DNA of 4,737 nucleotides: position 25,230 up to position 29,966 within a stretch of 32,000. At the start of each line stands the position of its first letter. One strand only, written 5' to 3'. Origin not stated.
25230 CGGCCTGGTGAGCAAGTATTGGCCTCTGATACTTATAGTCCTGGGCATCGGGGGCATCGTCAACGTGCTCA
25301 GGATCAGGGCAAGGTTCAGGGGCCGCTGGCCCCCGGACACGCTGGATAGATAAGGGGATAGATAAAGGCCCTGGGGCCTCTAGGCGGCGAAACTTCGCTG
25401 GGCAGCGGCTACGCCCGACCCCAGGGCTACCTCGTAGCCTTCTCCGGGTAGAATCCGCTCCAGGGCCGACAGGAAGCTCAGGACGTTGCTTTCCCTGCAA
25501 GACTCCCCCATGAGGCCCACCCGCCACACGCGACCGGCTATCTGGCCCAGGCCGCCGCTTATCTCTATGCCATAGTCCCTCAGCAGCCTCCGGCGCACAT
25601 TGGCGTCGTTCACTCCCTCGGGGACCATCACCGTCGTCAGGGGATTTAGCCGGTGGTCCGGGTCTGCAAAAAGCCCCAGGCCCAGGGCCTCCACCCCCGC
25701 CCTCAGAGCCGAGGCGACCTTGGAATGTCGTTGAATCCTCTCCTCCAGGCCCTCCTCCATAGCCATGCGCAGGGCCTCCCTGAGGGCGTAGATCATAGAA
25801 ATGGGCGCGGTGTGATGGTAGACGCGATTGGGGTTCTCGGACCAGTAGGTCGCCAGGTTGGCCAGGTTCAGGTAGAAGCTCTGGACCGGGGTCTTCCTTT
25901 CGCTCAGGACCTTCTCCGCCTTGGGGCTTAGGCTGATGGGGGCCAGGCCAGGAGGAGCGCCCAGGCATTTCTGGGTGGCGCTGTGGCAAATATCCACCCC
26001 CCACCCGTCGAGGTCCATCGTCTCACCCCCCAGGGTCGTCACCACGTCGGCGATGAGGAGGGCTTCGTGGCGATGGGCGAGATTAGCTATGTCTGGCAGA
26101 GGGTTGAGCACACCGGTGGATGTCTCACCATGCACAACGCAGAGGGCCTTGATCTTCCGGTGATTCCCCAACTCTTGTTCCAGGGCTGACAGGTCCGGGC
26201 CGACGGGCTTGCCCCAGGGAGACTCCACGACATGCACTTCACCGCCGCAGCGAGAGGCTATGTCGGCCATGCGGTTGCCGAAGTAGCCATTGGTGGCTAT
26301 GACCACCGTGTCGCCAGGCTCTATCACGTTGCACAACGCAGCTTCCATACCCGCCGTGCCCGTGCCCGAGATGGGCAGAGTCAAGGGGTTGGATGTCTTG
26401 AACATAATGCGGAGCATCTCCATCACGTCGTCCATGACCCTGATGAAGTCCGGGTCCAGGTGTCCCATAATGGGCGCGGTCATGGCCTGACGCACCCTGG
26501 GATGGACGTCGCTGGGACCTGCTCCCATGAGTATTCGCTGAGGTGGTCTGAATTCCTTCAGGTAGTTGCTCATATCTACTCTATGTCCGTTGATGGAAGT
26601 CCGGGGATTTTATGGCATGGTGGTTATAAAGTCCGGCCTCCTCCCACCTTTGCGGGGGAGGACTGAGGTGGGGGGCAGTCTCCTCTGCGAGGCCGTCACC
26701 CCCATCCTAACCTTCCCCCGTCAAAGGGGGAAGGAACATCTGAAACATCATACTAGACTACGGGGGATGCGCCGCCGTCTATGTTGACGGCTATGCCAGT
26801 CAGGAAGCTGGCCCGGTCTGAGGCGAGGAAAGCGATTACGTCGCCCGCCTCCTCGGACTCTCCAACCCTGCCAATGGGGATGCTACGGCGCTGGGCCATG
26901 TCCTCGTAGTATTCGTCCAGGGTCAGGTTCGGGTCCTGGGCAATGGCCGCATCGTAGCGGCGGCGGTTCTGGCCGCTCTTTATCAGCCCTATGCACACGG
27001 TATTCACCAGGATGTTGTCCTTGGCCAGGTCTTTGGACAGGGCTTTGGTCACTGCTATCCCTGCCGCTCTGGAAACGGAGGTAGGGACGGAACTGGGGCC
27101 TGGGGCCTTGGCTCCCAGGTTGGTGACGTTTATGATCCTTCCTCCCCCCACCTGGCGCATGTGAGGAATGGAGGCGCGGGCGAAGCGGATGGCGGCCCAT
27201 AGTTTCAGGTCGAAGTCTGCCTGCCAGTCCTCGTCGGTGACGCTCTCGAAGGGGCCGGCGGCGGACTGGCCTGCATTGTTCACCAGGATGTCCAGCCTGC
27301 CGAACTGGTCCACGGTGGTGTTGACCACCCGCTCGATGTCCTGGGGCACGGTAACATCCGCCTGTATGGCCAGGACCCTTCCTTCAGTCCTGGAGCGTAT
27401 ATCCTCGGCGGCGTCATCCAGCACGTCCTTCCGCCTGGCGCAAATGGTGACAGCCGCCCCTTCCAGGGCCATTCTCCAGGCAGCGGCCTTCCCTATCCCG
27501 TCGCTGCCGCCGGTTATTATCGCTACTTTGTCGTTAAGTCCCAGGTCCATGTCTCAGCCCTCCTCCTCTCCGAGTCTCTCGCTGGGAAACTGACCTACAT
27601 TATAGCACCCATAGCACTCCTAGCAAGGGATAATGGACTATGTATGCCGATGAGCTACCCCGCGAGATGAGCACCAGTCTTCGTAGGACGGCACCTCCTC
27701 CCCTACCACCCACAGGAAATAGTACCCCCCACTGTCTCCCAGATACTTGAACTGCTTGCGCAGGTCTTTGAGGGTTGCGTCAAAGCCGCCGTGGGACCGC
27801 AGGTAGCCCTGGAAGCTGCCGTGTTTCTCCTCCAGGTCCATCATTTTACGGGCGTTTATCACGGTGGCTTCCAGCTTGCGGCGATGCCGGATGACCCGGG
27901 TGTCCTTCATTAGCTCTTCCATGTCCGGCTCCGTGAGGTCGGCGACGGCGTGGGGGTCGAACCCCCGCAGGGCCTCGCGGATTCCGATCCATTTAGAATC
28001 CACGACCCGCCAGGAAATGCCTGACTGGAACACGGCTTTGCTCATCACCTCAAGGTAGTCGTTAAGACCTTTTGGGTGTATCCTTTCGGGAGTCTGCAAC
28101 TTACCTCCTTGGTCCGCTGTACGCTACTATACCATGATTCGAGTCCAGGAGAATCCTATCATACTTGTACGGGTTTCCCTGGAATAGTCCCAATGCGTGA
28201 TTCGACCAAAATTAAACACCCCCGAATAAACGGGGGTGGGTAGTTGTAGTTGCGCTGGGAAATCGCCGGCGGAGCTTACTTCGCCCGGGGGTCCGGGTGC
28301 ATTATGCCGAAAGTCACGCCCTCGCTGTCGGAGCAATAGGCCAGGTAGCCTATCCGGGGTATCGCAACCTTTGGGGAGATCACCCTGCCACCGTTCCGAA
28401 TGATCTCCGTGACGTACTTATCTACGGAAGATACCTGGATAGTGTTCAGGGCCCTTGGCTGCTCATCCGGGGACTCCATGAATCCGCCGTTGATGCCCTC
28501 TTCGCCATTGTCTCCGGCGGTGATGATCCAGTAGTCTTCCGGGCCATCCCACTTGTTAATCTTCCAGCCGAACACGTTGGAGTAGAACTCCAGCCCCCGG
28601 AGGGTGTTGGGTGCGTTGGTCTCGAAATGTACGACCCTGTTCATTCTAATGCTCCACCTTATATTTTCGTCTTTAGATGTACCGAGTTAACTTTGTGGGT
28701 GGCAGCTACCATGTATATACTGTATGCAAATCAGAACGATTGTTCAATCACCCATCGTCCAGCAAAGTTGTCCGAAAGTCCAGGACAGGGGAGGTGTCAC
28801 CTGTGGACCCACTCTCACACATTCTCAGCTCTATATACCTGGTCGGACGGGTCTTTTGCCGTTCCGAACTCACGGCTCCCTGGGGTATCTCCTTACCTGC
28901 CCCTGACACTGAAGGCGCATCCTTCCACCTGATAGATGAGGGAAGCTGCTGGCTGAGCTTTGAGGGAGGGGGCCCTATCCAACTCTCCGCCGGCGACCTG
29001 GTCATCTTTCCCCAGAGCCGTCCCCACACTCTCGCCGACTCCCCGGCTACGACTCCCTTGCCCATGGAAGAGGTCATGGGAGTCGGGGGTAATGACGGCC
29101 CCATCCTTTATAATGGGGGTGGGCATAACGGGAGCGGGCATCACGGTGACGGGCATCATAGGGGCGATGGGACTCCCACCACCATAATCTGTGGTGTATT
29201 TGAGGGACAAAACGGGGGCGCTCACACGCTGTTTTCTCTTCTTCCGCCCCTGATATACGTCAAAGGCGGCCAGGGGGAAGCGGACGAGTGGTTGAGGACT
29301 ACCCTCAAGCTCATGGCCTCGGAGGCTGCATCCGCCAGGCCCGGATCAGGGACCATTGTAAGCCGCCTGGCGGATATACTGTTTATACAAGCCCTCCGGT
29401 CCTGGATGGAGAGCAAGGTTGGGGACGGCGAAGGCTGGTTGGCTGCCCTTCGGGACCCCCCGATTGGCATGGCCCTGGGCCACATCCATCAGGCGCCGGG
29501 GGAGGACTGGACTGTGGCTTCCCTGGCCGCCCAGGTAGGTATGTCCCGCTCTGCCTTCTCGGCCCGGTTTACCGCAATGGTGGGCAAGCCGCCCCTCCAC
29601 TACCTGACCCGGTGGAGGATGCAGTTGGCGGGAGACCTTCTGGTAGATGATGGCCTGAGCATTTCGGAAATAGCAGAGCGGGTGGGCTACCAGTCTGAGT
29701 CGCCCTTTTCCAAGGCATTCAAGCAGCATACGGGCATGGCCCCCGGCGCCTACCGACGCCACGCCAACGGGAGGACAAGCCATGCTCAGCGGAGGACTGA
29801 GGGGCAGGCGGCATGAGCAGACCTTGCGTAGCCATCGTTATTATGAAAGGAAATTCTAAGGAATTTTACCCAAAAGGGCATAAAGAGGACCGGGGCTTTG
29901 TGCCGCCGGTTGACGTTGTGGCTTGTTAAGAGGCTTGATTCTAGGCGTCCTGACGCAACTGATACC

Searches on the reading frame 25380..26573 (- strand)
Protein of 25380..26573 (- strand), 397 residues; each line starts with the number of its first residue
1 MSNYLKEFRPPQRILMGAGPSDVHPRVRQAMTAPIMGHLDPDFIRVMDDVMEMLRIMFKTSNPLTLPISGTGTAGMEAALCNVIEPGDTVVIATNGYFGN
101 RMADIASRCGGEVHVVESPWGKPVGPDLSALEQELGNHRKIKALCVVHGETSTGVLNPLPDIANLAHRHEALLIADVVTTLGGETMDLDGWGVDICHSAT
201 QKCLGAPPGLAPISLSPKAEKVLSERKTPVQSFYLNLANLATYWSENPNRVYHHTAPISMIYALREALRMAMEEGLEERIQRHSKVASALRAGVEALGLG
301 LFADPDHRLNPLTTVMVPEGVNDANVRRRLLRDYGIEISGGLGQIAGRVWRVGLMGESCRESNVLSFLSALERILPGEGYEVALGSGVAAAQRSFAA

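Call 30: search_protein_families(library=pfam, proteins=[window:25380-26573:-], max_evalue=0.001)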
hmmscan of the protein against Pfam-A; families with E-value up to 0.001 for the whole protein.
window:25380-26573:- (397 aa): 3 families
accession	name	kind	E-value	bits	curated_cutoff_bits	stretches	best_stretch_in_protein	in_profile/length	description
PF00266.25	Aminotran_5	-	6.6e-31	108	21.5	1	37-342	35-339/371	Aminotransferase class-V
PF00155.27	Aminotran_1_2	-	8.3e-06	25.7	19.7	1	68-177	70-186/361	Aminotransferase class I and II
PF01041.23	DegT_DnrJ_EryC1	-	0.00013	21.8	19.8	1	71-184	47-153/360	DegT/DnrJ/EryC1/StrS aminotransferase family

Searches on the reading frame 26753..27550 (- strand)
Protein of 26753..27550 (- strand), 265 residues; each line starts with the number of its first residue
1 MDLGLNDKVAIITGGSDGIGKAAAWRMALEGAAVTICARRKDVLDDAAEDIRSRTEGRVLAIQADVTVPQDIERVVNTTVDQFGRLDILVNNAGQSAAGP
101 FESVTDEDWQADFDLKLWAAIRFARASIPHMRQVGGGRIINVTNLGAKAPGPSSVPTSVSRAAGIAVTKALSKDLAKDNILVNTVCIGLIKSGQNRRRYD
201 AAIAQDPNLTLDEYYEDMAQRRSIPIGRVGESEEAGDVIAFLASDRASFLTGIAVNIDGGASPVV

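Call 30: search_protein_families(library=pfam, proteins=[window:26753-27550:-], max_evalue=0.001)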
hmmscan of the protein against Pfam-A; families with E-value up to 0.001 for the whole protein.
window:26753-27550:- (265 aa): 3 families
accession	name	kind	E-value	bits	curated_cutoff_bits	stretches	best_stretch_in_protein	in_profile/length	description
PF13561.12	adh_short_C2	-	2.1e-48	165.4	27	1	17-261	6-235/236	Enoyl-(Acyl carrier protein) reductase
PF00106.31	adh_short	-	3.4e-46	157.6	26.6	1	8-197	1-189/195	short chain dehydrogenase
PF08659.16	KR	-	1.5e-11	45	22.6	1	11-125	4-121/180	KR domain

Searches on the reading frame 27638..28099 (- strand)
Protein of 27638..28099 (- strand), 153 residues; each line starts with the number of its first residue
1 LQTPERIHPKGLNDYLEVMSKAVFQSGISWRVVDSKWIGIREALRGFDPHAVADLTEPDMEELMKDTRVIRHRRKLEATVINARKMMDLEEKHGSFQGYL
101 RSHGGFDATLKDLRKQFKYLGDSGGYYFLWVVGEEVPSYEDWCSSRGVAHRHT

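Call 30: search_protein_families(library=pfam, proteins=[window:27638-28099:-], max_evalue=0.001)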
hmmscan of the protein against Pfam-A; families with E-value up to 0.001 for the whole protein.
window:27638-28099:- (153 aa): 1 family
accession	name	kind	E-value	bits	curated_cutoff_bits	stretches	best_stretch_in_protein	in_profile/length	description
PF03352.18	Adenine_glyco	-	5.6e-21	75.6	25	1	17-105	28-116/177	Methyladenine glycosylase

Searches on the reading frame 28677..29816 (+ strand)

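Call 30: search_protein_families(library=pfam, proteins=[window:28677-29816:+], max_evalue=0.001)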
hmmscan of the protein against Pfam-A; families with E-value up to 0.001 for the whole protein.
window:28677-29816:+ (379 aa): 4 families
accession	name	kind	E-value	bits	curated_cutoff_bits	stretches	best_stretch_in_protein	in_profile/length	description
PF12852.13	Cupin_6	-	3.1e-52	177.4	26.7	1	44-245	1-183/183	Cupin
PF12833.13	HTH_18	-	4.7e-24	84.9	33.6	1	283-361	1-79/80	Helix-turn-helix domain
PF00165.29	HTH_AraC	-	1.6e-16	60.4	26.6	2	325-361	7-42/42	Bacterial regulatory helix-turn-helix proteins, AraC family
PF02311.25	AraC_binding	-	0.00055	20.1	21.1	0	79-120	22-62/135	AraC-like ligand binding domain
